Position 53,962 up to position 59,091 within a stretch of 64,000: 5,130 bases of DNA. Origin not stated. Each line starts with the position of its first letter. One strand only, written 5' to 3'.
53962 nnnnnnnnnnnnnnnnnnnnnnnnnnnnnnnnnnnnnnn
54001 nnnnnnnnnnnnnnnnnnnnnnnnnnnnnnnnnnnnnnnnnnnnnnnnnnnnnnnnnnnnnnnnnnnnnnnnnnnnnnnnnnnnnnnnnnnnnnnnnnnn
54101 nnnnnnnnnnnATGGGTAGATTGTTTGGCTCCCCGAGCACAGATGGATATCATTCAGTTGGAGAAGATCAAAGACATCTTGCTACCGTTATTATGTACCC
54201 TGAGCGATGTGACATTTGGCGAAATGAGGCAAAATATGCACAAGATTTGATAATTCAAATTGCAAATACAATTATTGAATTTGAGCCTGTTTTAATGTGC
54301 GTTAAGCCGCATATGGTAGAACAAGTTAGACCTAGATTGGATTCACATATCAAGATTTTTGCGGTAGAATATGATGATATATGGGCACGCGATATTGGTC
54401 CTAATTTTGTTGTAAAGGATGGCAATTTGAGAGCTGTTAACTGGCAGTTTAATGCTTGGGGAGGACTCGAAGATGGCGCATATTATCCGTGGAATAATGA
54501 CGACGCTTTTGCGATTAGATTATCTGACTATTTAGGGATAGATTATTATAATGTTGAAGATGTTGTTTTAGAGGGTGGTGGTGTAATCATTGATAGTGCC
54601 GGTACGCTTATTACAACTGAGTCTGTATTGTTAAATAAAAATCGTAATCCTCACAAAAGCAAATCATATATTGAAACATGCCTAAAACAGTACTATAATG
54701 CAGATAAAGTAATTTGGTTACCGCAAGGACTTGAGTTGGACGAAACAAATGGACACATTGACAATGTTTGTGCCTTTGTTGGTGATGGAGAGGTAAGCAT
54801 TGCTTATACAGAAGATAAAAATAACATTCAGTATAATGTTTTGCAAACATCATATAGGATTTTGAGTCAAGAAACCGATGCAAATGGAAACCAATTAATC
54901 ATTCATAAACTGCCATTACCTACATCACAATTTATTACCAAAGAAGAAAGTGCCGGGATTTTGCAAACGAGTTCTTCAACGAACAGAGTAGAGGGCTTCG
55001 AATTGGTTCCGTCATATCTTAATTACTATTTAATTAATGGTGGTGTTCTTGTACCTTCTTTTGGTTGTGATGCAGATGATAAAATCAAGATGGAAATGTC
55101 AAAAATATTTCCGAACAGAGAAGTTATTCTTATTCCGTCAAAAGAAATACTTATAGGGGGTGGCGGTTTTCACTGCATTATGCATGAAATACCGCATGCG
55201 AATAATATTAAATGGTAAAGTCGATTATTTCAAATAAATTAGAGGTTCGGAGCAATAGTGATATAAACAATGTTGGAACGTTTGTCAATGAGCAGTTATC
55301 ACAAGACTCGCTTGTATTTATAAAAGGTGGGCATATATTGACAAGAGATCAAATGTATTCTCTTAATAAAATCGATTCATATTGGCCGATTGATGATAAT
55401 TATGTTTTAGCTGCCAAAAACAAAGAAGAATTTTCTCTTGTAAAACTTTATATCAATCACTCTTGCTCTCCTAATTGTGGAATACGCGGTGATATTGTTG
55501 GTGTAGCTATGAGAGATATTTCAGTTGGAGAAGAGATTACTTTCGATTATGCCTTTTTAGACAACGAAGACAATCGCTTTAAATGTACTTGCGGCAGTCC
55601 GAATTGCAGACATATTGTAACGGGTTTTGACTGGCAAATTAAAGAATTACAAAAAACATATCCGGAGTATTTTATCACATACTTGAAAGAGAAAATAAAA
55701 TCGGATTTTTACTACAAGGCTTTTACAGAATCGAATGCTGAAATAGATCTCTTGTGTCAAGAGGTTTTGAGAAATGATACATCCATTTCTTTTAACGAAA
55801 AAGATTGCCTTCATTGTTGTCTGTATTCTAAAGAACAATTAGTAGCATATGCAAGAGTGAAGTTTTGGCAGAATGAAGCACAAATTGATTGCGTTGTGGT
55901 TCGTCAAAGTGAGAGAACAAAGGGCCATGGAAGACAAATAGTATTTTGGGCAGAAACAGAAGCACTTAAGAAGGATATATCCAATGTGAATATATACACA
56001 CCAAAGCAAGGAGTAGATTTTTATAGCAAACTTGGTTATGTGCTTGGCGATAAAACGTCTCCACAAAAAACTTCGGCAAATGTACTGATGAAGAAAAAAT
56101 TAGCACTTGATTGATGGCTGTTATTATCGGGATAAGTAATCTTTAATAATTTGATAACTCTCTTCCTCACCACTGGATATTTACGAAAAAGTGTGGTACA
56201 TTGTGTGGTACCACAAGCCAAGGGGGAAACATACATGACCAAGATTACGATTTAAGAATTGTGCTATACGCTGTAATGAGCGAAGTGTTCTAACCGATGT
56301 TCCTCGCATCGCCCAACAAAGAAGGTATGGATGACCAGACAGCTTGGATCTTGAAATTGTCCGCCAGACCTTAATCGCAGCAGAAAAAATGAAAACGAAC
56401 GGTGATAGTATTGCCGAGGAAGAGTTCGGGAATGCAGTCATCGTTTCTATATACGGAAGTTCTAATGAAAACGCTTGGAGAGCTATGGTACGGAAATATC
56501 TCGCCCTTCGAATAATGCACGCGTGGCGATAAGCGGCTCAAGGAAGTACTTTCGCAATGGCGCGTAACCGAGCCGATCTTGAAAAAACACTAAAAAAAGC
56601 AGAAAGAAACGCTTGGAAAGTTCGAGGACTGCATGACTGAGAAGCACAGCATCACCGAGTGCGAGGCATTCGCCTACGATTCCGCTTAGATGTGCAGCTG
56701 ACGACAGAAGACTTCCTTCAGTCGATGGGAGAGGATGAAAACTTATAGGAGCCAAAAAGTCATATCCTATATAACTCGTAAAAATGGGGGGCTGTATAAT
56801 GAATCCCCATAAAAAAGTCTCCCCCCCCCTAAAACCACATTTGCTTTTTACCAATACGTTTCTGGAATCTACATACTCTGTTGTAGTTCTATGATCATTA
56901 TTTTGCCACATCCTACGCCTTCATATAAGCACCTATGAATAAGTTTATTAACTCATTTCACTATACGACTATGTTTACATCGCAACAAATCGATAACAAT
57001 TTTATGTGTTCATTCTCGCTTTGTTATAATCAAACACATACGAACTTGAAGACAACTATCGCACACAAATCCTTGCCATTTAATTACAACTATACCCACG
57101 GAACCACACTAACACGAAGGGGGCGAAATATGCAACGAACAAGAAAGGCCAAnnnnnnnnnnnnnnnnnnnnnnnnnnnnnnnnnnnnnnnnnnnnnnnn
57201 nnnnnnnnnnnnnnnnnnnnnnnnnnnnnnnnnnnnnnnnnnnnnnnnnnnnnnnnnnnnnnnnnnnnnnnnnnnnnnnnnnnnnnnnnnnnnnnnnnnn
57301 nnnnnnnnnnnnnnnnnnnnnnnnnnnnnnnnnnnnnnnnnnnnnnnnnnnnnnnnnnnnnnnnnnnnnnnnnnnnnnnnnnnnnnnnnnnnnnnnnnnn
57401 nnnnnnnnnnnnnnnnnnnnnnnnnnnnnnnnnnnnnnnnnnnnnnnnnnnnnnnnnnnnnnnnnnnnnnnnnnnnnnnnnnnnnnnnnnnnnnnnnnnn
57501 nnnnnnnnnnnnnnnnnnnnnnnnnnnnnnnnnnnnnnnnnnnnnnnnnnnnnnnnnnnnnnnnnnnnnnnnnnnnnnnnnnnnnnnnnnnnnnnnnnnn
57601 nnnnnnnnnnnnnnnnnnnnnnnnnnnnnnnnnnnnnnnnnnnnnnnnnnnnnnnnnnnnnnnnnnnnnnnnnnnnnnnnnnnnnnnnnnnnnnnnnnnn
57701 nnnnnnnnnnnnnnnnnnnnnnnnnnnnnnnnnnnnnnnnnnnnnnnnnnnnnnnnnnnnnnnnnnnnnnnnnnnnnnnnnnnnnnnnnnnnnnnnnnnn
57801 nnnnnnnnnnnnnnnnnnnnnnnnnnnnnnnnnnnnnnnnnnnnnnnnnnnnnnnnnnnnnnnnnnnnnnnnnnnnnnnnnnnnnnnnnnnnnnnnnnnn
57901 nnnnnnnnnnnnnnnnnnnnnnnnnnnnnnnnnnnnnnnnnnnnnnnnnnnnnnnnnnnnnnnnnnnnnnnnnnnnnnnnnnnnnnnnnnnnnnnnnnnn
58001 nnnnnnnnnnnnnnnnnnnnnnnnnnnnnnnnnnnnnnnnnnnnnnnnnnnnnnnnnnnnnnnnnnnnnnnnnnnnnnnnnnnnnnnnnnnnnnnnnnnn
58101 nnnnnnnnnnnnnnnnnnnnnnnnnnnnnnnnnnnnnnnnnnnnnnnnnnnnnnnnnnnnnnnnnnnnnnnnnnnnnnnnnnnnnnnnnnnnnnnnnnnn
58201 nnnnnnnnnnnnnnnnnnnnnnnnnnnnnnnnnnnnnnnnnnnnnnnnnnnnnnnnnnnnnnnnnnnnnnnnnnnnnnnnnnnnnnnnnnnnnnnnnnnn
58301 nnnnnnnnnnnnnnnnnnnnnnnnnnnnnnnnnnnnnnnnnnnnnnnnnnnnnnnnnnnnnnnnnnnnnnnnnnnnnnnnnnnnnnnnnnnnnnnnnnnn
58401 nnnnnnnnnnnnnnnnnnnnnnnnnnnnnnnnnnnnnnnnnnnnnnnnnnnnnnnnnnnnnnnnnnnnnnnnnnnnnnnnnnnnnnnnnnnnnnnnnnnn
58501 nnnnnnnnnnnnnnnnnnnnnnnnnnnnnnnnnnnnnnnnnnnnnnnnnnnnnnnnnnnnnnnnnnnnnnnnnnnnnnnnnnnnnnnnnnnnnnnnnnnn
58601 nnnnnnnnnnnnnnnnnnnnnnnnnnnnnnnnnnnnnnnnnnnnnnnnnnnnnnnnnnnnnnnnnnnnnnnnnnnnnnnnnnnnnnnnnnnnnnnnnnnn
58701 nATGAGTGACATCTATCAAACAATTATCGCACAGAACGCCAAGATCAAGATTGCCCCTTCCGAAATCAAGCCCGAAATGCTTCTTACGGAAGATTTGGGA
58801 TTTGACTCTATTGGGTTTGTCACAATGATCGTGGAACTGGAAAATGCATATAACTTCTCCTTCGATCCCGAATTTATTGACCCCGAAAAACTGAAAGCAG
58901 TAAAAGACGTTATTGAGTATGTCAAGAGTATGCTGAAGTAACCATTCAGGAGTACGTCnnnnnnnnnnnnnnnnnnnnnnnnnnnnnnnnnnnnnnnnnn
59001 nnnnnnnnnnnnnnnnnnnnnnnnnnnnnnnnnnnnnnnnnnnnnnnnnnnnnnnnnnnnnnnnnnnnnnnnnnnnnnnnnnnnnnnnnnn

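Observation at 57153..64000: Tightly coupled acyl-AMP ligase / ACP / PaaK-like ligase / CPBP protease / rSAM-SPASM / ABC transporter cluster with no visible precursor gene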

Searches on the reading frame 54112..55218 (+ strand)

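Call 3: search_protein_families(library=pfam, proteins=[window:54112-55218:+], max_evalue=0.01)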
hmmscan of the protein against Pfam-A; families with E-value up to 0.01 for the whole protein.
window:54112-55218:+ (368 aa): 2 families
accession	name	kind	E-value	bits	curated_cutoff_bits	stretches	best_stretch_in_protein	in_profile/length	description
PF04371.20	PAD_porph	-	9.7e-99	331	25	1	17-361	4-321/321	Porphyromonas-type peptidyl-arginine deiminase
PF13709.12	DUF4159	-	0.0088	16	25.9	0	303-346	73-119/202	Domain of unknown function (DUF4159)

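Call 4: search_protein_families(library=ncbifam, proteins=[window:54112-55218:+], max_evalue=0.01)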
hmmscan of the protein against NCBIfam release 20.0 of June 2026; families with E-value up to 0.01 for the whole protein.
window:54112-55218:+ (368 aa): 2 families
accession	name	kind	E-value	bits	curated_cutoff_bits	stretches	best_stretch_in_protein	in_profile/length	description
NF010070.0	PRK13551.1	subfamily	4.8e-124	413.8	483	1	5-363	5-364/365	agmatine deiminase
TIGR03380.1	agmatine_aguA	equivalog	1.2e-121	406.1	381.8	1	7-361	2-356/357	agmatine deiminase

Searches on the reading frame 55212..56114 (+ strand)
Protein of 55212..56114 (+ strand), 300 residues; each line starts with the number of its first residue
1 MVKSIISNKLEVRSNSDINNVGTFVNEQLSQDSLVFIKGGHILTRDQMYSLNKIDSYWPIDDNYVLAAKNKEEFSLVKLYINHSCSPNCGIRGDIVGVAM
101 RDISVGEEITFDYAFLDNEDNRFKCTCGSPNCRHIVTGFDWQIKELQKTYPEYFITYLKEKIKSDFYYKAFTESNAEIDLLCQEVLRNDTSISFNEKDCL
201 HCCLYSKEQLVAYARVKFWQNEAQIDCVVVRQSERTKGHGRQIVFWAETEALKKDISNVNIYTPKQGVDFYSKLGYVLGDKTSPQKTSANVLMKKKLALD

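Call 3: search_protein_families(library=pfam, proteins=[window:55212-56114:+], max_evalue=0.01)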
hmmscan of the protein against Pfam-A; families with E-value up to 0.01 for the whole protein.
window:55212-56114:+ (300 aa): 4 families
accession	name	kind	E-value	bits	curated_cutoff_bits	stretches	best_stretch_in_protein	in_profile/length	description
PF00856.33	SET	-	3.2e-10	40.8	22.4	1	24-113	5-104/105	SET domain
PF13673.13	Acetyltransf_10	-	2.4e-07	31.2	23.6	1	193-288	25-119/128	Acetyltransferase (GNAT) domain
PF00583.31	Acetyltransf_1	-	7.1e-07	30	20.7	1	189-276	27-116/116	Acetyltransferase (GNAT) family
PF13508.13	Acetyltransf_7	-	2.2e-06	28.4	27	1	201-277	5-83/84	Acetyltransferase (GNAT) domain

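Call 4: search_protein_families(library=ncbifam, proteins=[window:55212-56114:+], max_evalue=0.01)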
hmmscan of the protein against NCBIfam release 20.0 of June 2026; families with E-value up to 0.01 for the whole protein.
window:55212-56114:+ (300 aa): 3 families
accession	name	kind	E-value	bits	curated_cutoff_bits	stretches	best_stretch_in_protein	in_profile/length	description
NF005840.0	PRK07757.1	equivalog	4.3e-06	26.7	154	1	206-283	49-125/153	N-acetyltransferase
NF040501.1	resist_ArsN2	equivalog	0.00024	20.7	125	1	206-280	32-105/133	arsenic resistance N-acetyltransferase ArsN2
TIGR01575.1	rimI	equivalog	0.002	18.3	86.4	1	198-259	31-92/132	ribosomal protein S18-alanine N-acetyltransferase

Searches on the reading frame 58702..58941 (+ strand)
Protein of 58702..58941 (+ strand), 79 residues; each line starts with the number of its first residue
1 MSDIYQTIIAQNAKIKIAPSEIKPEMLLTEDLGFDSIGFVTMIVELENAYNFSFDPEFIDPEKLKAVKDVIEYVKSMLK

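Call 3: search_protein_families(library=pfam, proteins=[window:58702-58941:+], max_evalue=0.01)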
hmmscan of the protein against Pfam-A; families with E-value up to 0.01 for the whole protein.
window:58702-58941:+ (79 aa): 1 family
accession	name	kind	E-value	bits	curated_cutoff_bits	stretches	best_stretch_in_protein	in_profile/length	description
PF00550.31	PP-binding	-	1.7e-07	31.8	20.8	1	15-59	11-54/67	Phosphopantetheine attachment site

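Call 4: search_protein_families(library=ncbifam, proteins=[window:58702-58941:+], max_evalue=0.01)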
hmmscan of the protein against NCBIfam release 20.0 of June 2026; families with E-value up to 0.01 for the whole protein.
window:58702-58941:+ (79 aa): 13 families
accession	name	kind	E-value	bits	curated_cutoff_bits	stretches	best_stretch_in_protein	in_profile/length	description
NF002148.0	PRK00982.1-2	subfamily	6.1e-12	45.2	71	1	8-77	12-77/79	acyl carrier protein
NF002150.0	PRK00982.1-4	subfamily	9.4e-12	45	66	1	6-76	11-77/80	acyl carrier protein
NF058660.1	cispen_ACP_AmcB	equivalog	1.5e-11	44.3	80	1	6-77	7-78/80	cispentacin biosynthesis acyl carrier protein AmcB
TIGR00517.1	acyl_carrier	equivalog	1e-09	38.1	70.45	1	12-76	13-75/77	acyl carrier protein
NF002147.0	PRK00982.1-1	equivalog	1.6e-08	34.3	84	1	15-76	20-79/83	acyl carrier protein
NF003757.0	PRK05350.1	equivalog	1.7e-08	34.5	65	1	3-79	6-81/83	acyl carrier protein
NF040636.1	AcpM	exception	9.5e-08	32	146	1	16-77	19-78/93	meromycolate extension acyl carrier protein AcpM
NF009104.0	PRK12449.1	equivalog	1.1e-07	31.7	70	1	7-77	13-78/80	acyl carrier protein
NF002149.0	PRK00982.1-3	equivalog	1.9e-07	30.9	106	1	8-77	11-76/78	acyl carrier protein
NF002151.0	PRK00982.1-5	equivalog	3.7e-06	27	92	1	2-76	2-75/78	acyl carrier protein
NF005798.0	PRK07639.1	equivalog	9.3e-06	26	100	1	7-76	12-80/91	petrobactin biosynthesis protein AsbD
NF006031.0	PRK08172.1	equivalog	0.0037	17.9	76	1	17-78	19-78/82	acyl carrier protein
NF005079.0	PRK06508.1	equivalog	0.0041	17.5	83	1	7-51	10-52/93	acyl carrier protein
